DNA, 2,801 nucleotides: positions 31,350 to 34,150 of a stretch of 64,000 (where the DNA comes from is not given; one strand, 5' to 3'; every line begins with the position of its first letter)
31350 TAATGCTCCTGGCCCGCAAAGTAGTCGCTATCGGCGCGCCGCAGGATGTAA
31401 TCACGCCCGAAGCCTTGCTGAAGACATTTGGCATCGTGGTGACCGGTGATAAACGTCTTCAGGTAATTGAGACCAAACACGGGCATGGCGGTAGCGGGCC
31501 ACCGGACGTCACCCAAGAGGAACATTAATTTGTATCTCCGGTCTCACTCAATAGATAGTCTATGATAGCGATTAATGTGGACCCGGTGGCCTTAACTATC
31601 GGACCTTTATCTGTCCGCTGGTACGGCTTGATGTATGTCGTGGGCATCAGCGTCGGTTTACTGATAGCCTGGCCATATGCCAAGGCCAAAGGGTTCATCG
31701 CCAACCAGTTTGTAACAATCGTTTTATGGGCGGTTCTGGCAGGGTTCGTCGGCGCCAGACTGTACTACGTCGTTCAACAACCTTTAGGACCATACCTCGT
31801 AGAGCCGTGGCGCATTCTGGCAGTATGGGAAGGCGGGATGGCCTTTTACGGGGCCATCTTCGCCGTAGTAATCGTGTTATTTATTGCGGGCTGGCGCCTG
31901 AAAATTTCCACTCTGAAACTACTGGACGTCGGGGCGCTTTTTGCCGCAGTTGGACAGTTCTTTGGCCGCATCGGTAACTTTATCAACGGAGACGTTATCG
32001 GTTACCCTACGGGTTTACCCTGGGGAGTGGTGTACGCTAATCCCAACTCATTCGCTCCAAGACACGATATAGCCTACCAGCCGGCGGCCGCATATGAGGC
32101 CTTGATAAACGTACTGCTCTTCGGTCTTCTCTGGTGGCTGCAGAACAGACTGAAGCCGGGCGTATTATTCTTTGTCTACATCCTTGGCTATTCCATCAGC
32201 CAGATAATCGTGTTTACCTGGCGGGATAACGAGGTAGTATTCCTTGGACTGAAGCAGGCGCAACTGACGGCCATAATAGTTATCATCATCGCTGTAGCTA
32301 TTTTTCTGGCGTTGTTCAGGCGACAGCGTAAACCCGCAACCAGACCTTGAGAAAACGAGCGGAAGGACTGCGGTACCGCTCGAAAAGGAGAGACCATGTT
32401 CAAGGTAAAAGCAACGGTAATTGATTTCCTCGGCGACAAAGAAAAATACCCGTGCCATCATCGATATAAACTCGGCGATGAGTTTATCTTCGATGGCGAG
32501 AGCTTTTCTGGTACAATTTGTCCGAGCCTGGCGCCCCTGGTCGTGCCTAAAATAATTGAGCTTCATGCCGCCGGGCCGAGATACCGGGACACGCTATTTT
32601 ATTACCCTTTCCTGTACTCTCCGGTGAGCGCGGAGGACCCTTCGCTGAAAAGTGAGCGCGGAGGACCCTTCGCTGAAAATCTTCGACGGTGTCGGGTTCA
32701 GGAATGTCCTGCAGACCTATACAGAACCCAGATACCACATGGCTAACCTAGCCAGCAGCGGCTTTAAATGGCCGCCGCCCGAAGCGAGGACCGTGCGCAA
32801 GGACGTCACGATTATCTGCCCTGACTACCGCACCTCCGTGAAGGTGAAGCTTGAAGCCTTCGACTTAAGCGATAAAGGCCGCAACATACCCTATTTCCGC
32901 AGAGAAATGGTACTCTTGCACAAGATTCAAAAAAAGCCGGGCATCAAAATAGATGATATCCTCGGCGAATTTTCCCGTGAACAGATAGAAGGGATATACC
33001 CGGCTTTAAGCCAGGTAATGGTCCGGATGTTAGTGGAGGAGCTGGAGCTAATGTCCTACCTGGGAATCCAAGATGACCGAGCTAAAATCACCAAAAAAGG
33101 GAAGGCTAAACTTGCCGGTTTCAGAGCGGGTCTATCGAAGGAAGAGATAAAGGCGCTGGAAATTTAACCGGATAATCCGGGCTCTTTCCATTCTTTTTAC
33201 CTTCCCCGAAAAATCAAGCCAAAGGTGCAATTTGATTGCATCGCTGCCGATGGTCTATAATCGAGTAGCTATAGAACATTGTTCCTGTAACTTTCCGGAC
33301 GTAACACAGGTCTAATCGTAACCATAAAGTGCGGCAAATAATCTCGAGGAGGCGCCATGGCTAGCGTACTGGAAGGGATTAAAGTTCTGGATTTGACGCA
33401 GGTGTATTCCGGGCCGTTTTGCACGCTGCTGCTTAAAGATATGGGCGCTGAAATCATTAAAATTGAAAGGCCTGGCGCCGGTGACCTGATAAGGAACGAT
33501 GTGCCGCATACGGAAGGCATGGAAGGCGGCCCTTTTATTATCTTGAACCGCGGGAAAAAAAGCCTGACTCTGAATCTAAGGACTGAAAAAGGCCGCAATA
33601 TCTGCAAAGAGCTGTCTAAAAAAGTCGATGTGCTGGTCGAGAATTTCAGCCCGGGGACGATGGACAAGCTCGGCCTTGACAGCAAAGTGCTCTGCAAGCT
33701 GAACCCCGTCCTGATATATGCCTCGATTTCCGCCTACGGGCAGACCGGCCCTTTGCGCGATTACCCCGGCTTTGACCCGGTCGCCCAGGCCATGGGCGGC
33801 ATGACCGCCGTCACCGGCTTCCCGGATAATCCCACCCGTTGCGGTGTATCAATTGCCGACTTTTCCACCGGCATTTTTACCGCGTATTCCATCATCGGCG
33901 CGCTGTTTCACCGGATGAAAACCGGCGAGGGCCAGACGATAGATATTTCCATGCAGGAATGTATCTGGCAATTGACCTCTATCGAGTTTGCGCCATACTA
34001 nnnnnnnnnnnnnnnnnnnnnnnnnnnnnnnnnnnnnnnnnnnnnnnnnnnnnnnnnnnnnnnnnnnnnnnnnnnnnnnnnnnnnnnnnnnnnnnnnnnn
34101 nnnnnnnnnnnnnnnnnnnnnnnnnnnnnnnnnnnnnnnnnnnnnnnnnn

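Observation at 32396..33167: Perfect 28-bp tandem duplication frameshifts an otherwise intact gene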

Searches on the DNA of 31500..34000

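Call 60: search_rna_families(source=window, start=31500, end=34000, threshold=evalue, max_evalue=1)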
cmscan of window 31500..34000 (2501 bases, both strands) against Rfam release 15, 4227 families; matches with E-value up to 1: 0.
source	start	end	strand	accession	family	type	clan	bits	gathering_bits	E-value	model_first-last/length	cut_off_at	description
